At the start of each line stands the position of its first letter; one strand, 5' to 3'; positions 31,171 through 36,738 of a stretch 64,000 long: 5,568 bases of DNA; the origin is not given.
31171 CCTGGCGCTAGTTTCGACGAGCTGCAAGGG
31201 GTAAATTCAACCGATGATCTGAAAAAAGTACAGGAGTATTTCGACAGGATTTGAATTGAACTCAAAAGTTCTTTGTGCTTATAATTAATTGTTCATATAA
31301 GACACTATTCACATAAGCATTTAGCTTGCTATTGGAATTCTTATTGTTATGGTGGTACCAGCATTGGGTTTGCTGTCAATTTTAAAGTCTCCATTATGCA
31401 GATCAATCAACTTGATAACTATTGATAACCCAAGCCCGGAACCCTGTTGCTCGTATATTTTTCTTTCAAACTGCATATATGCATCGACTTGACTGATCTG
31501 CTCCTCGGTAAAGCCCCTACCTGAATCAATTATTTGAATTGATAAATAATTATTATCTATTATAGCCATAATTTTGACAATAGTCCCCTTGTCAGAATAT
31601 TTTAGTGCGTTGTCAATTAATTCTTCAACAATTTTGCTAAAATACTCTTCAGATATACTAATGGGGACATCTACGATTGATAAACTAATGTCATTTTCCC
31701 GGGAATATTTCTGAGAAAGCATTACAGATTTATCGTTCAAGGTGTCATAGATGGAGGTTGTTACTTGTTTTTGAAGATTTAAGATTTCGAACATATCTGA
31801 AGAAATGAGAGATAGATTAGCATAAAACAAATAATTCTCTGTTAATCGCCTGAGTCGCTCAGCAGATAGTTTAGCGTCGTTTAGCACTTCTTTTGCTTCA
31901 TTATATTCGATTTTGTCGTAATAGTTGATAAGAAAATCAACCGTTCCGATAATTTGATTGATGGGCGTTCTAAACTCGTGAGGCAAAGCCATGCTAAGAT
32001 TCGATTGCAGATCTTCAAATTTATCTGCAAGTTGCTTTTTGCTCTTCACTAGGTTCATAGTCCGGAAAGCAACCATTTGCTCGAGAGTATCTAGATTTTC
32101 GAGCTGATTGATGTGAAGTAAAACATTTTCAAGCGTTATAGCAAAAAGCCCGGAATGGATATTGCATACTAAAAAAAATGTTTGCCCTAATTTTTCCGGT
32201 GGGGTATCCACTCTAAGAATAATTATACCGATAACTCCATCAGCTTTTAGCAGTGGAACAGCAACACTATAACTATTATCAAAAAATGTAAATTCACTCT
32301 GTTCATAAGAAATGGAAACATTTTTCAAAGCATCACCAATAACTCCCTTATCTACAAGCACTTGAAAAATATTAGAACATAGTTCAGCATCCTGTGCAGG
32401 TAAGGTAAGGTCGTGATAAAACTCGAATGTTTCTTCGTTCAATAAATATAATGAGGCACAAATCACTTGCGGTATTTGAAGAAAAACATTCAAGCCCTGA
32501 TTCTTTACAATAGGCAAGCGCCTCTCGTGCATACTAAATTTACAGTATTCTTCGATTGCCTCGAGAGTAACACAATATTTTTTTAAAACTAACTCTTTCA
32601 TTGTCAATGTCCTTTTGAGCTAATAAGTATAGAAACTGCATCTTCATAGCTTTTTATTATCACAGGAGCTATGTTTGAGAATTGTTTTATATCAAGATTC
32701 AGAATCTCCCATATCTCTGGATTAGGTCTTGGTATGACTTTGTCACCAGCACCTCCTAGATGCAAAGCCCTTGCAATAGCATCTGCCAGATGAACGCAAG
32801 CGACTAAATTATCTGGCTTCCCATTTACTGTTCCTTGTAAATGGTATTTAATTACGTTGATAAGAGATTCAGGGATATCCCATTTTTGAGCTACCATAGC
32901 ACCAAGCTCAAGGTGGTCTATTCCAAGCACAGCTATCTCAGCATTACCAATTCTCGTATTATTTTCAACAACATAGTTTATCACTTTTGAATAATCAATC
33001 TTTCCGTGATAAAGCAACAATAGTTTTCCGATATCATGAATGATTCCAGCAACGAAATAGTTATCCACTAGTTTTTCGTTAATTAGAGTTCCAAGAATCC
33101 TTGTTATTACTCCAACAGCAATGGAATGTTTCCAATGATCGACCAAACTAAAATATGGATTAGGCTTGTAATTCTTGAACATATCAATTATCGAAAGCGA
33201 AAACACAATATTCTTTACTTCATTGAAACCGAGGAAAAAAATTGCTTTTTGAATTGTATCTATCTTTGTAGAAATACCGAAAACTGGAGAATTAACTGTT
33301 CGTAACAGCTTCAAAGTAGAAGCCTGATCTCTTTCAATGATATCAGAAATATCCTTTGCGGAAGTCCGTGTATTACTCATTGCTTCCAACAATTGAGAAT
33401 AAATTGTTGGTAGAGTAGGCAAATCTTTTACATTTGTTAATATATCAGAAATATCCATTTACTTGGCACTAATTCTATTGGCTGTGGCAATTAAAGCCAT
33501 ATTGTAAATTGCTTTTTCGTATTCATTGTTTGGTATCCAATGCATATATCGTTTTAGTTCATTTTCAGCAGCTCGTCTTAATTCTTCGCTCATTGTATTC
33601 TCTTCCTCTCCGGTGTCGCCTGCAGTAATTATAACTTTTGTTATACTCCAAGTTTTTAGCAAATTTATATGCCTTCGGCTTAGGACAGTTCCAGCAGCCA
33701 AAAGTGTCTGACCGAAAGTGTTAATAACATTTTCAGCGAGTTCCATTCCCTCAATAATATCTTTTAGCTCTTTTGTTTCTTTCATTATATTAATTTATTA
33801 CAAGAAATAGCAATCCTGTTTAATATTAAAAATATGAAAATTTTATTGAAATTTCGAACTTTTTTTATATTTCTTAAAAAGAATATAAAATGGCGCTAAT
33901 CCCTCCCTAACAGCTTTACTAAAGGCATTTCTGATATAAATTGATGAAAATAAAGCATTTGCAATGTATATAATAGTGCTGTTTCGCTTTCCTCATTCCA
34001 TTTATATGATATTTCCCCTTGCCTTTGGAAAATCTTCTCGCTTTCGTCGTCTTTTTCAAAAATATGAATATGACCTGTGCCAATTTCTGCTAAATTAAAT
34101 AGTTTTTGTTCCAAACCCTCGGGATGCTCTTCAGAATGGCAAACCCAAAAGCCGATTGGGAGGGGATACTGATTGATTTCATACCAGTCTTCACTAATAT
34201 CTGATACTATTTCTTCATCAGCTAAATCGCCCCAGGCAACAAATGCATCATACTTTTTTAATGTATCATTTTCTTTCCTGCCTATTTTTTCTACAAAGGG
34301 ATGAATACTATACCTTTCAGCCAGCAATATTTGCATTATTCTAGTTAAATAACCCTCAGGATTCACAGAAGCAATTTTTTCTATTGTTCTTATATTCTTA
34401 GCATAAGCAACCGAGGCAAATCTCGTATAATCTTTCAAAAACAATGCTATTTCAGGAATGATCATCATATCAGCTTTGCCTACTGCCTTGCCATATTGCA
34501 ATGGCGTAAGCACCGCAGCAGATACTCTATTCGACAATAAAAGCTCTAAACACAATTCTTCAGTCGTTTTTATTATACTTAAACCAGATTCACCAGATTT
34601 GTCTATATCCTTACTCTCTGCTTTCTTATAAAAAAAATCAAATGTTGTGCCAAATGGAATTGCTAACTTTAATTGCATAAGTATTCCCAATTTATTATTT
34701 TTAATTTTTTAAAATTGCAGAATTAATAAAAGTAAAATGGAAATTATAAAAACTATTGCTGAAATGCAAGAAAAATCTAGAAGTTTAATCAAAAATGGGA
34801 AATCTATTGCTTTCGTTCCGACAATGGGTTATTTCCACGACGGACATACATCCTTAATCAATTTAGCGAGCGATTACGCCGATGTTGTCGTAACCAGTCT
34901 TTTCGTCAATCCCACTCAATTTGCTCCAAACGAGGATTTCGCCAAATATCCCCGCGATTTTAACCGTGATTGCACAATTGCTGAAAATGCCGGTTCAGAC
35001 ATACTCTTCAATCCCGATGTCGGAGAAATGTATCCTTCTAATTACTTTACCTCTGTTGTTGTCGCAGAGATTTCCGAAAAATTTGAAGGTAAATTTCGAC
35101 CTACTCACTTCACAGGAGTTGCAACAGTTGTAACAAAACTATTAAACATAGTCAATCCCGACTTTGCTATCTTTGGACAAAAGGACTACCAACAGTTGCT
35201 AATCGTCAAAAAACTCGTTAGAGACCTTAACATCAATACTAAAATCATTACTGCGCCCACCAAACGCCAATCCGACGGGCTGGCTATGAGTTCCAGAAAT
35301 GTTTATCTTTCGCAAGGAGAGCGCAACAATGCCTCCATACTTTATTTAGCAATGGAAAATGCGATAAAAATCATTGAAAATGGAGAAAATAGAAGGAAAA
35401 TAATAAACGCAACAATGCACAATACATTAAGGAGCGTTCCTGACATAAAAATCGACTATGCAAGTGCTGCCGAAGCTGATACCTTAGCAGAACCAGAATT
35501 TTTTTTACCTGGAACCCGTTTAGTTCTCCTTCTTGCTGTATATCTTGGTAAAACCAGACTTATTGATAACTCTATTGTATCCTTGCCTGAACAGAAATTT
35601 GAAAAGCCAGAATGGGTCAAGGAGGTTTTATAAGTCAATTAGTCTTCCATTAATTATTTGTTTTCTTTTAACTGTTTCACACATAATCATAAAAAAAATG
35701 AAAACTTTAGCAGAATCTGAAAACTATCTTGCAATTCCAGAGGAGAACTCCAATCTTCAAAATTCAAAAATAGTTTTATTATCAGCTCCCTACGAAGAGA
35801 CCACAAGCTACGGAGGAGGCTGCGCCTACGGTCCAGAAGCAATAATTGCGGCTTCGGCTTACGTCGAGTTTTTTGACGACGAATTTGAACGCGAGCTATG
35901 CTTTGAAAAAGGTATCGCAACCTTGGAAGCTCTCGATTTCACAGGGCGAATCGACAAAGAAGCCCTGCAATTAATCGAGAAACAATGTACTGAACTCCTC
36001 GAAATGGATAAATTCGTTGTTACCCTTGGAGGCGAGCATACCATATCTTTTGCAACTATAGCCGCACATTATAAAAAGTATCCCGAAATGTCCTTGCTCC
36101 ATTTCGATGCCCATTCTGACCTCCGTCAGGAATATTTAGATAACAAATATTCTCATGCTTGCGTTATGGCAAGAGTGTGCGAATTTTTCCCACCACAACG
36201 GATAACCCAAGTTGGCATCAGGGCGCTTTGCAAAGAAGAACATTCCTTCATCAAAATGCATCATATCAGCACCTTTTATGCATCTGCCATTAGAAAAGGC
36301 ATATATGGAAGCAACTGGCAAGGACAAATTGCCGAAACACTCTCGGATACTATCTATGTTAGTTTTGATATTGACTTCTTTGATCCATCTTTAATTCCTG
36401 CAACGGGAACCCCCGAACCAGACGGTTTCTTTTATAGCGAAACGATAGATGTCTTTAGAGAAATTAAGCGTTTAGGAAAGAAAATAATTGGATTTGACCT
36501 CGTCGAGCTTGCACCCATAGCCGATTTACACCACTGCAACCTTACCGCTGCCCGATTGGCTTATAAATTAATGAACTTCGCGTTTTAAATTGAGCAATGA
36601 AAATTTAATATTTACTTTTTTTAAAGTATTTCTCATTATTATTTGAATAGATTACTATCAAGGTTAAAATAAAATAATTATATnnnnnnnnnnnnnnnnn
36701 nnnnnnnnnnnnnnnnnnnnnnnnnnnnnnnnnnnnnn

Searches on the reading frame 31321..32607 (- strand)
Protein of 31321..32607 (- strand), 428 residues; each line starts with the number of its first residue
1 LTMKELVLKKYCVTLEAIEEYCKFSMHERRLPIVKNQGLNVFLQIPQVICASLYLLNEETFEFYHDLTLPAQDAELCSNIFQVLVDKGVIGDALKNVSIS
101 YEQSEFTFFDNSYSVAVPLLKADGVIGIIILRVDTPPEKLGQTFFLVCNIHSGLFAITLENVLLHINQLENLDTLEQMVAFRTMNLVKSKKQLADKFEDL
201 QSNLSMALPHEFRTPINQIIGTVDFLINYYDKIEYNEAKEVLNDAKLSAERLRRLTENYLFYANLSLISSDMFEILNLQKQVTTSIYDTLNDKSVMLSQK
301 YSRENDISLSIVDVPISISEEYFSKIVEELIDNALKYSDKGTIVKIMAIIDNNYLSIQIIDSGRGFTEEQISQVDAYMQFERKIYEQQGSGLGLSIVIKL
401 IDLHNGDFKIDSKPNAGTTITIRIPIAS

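Call 37: search_protein_families(library=pfam, proteins=[window:31321-32607:-], max_evalue=0.0001)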
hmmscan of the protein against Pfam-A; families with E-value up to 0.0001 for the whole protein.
window:31321-32607:- (428 aa): 3 families
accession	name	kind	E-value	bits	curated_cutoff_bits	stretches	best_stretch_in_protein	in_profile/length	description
PF02518.31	HATPase_c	-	1.3e-21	77.5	26.4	1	323-426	6-109/111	Histidine kinase-, DNA gyrase B-, and HSP90-like ATPase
PF00512.31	HisKA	-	1.2e-07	32.1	26.9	1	204-264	5-62/66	His Kinase A (phospho-acceptor) domain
PF13581.12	HATPase_c_2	-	7.7e-05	23.1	27.4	0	326-423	35-126/127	Histidine kinase-like ATPase domain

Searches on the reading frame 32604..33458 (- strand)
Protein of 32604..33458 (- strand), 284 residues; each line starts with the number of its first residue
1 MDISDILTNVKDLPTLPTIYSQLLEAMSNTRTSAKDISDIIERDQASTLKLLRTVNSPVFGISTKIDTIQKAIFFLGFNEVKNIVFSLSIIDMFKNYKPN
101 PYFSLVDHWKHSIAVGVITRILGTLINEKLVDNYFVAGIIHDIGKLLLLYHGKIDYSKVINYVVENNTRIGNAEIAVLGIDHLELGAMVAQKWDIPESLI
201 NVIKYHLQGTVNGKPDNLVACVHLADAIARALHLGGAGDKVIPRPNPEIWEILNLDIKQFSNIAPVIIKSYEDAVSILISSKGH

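Call 38: search_protein_families(library=pfam, proteins=[window:32604-33458:-], max_evalue=0.0001)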
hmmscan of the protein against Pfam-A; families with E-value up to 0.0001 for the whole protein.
window:32604-33458:- (284 aa): 2 families
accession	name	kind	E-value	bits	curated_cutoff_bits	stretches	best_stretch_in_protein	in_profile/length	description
PF08668.18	HDOD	-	7.1e-51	172.9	22.9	1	13-206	1-193/196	HDOD domain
PF01966.28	HD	-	1.1e-08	35.8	22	1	110-230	3-115/116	HD domain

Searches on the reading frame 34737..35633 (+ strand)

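Call 38: search_protein_families(library=pfam, proteins=[window:34737-35633:+], max_evalue=0.0001)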
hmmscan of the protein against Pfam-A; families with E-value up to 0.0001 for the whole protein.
window:34737-35633:+ (298 aa): 1 family
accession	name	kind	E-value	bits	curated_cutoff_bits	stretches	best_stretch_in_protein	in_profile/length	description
PF02569.21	Pantoate_ligase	-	8.4e-101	337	20.7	1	2-279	1-267/268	Pantoate-beta-alanine ligase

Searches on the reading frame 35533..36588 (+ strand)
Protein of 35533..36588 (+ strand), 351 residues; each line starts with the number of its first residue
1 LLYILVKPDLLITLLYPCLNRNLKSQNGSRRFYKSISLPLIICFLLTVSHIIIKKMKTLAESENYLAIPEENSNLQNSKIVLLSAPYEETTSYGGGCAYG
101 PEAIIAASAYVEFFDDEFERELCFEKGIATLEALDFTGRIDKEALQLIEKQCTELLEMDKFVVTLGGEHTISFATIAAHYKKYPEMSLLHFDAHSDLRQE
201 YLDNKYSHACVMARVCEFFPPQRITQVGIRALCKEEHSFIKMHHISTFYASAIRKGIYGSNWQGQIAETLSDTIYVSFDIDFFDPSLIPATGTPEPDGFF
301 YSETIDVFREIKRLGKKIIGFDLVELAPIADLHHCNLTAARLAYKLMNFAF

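Call 38: search_protein_families(library=pfam, proteins=[window:35533-36588:+], max_evalue=0.0001)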
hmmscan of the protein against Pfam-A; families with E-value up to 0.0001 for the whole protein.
window:35533-36588:+ (351 aa): 1 family
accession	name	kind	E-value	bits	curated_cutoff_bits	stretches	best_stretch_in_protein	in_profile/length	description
PF00491.26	Arginase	-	2.2e-66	224.6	22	1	79-346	2-277/280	Arginase family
